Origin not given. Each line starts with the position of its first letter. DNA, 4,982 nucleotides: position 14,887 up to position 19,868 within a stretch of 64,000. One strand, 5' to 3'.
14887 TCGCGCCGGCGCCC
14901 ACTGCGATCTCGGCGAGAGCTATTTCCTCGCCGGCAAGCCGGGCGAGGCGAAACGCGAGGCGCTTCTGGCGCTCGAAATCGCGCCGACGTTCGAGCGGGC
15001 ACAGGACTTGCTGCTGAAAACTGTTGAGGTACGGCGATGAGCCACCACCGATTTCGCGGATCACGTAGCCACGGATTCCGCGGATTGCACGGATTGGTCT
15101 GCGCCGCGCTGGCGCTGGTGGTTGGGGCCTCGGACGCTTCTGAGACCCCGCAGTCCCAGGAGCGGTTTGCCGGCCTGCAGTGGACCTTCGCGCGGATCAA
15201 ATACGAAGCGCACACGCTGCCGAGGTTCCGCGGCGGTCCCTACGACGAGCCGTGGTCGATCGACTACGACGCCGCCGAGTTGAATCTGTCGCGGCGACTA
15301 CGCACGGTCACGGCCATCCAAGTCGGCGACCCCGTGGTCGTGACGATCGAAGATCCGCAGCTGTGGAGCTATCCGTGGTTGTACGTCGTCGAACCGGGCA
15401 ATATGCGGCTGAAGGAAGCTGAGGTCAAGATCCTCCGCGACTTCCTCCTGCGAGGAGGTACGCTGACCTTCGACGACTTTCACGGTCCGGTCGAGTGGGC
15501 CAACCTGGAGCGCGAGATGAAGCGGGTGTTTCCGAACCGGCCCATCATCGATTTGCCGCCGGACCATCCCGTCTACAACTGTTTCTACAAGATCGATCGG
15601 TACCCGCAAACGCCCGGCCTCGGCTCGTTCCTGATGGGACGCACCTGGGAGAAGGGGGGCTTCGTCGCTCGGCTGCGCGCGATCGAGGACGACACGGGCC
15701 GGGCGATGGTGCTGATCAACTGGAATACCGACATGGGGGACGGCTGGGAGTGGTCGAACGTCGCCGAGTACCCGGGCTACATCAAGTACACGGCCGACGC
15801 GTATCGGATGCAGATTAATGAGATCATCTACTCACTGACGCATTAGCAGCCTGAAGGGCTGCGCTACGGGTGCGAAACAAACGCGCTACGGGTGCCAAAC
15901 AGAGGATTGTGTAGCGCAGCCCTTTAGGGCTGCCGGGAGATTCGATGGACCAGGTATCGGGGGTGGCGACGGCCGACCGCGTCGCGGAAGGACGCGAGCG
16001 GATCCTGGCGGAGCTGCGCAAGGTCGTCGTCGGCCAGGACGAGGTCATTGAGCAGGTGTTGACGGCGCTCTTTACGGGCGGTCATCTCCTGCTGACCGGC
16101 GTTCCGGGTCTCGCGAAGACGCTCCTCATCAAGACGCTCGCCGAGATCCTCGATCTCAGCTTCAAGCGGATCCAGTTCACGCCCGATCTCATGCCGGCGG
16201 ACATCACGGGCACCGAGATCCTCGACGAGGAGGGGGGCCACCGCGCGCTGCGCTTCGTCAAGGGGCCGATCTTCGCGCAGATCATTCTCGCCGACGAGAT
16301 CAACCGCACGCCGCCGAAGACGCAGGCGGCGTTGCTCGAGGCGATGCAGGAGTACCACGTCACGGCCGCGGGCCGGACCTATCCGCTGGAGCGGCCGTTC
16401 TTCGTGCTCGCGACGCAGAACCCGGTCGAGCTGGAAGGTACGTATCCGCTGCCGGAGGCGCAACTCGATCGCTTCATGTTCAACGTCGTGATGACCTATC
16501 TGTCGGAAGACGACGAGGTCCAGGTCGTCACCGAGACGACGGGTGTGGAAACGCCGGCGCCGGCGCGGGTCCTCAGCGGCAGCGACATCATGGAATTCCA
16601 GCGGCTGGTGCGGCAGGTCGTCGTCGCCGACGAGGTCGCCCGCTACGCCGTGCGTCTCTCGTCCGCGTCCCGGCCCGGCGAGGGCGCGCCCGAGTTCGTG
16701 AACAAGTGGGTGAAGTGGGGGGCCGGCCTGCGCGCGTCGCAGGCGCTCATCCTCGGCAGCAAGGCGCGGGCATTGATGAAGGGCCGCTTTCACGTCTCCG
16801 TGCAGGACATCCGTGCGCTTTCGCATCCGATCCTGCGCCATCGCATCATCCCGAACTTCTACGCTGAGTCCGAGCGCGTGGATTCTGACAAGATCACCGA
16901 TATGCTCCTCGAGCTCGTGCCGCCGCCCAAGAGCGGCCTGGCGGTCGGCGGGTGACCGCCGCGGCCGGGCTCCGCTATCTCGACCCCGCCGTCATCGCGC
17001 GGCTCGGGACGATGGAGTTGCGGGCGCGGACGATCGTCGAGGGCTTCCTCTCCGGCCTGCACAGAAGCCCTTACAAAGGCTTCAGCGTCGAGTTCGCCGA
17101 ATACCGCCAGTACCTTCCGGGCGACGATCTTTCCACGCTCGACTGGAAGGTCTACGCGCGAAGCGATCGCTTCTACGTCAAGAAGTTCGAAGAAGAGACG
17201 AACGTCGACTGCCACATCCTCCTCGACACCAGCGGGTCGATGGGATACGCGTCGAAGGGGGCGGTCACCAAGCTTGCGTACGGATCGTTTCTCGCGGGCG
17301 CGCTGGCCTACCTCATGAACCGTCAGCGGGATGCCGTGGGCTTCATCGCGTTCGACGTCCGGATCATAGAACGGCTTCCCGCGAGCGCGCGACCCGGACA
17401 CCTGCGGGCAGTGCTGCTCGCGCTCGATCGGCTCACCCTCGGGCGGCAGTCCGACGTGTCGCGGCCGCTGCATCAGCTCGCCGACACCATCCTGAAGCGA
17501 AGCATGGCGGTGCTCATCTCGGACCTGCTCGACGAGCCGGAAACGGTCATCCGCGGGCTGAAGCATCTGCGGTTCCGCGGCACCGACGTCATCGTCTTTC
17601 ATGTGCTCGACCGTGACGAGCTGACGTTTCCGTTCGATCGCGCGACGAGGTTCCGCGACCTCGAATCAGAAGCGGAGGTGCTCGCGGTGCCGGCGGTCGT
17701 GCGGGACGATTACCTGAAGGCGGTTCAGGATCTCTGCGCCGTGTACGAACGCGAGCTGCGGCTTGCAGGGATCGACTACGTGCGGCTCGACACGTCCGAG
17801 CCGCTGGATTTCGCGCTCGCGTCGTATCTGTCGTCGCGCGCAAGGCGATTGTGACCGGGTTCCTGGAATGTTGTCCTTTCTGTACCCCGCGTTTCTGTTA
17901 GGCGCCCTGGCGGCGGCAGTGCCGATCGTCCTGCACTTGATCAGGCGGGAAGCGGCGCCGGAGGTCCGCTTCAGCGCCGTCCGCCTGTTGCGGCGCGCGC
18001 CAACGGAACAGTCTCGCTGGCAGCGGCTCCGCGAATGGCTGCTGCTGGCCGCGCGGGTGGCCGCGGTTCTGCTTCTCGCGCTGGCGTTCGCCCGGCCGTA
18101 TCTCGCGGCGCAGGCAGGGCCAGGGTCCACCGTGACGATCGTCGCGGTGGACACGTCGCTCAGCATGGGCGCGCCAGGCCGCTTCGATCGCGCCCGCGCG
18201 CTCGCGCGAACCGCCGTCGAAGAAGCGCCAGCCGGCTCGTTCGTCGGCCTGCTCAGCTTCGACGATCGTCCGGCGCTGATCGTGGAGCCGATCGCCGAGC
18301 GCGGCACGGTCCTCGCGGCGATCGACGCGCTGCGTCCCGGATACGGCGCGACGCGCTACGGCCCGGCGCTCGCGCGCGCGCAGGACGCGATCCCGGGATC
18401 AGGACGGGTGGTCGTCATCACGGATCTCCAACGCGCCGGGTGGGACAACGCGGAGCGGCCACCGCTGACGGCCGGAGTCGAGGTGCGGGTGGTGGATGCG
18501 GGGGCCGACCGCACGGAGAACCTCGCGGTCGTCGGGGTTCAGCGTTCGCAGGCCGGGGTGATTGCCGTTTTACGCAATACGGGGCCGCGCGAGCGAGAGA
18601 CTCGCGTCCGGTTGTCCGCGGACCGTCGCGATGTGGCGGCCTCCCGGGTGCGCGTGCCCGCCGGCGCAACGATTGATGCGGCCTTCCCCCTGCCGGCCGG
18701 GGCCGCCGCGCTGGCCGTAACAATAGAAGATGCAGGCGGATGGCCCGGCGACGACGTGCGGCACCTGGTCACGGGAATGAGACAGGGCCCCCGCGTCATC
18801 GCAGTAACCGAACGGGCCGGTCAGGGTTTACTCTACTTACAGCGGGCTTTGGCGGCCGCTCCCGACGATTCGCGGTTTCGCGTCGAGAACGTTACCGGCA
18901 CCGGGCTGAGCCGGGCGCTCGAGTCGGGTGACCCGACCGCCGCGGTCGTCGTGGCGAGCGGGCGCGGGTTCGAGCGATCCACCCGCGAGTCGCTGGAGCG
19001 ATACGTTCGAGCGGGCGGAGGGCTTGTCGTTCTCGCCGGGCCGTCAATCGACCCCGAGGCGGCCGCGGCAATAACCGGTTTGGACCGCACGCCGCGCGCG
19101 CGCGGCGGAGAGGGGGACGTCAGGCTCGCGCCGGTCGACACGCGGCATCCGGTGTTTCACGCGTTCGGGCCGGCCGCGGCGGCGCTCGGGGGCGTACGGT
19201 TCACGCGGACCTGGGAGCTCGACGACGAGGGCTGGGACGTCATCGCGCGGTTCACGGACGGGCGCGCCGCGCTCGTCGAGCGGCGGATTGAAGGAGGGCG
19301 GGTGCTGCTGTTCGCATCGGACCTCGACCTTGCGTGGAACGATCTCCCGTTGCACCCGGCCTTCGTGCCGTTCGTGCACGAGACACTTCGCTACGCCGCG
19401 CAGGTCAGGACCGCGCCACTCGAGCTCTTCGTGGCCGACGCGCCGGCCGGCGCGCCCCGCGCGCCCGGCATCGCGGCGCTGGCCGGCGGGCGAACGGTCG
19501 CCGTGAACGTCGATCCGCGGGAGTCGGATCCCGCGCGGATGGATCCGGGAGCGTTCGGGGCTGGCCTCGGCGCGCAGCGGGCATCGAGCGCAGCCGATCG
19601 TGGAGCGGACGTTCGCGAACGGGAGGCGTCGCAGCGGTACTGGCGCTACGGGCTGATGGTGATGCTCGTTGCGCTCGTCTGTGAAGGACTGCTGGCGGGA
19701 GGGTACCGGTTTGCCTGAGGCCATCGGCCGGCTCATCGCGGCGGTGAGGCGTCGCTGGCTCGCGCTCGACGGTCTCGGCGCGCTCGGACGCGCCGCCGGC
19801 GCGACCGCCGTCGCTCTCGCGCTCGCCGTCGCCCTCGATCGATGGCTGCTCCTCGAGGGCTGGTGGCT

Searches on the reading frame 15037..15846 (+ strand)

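Call 4: search_protein_families(library=pfam, proteins=[window:15037-15846:+], max_evalue=0.01)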
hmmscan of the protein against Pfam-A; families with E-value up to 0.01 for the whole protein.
window:15037-15846:+ (269 aa): 1 family
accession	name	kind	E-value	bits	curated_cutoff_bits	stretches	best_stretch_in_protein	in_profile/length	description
PF13709.12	DUF4159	-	4.3e-44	150.9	25.9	1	50-267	1-202/202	Domain of unknown function (DUF4159)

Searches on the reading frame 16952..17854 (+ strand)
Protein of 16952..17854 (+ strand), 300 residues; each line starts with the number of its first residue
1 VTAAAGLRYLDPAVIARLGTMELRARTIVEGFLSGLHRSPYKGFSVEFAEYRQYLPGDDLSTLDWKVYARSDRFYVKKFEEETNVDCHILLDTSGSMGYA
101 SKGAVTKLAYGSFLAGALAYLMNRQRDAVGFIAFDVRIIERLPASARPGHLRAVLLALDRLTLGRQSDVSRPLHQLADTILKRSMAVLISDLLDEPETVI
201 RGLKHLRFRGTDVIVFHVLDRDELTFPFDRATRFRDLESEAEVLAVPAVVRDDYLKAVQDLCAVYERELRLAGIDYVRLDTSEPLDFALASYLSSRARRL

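Call 27: search_protein_families(library=pfam, proteins=[window:16952-17854:+], max_evalue=0.0001)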
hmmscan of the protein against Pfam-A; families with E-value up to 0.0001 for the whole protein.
window:16952-17854:+ (300 aa): 1 family
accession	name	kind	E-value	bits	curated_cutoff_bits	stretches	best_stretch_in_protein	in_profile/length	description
PF01882.25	DUF58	-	8e-42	143.3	23.4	1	50-259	1-211/216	Protein of unknown function DUF58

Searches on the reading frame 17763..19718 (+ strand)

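Call 27: search_protein_families(library=pfam, proteins=[window:17763-19718:+], max_evalue=0.0001)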
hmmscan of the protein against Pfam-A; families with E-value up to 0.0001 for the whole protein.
window:17763-19718:+ (651 aa): 3 families
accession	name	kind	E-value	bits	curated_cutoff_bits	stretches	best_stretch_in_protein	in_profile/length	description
PF07584.16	BatA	-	4.6e-20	72.3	25.9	1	36-112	1-77/77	Aerotolerance regulator N-terminal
PF13519.12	VWA_2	-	1.6e-16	61.3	27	1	125-221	1-105/107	von Willebrand factor type A domain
PF14258.12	DUF4350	-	8.9e-05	23.3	30.4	0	365-526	14-165/181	Domain of unknown function (DUF4350)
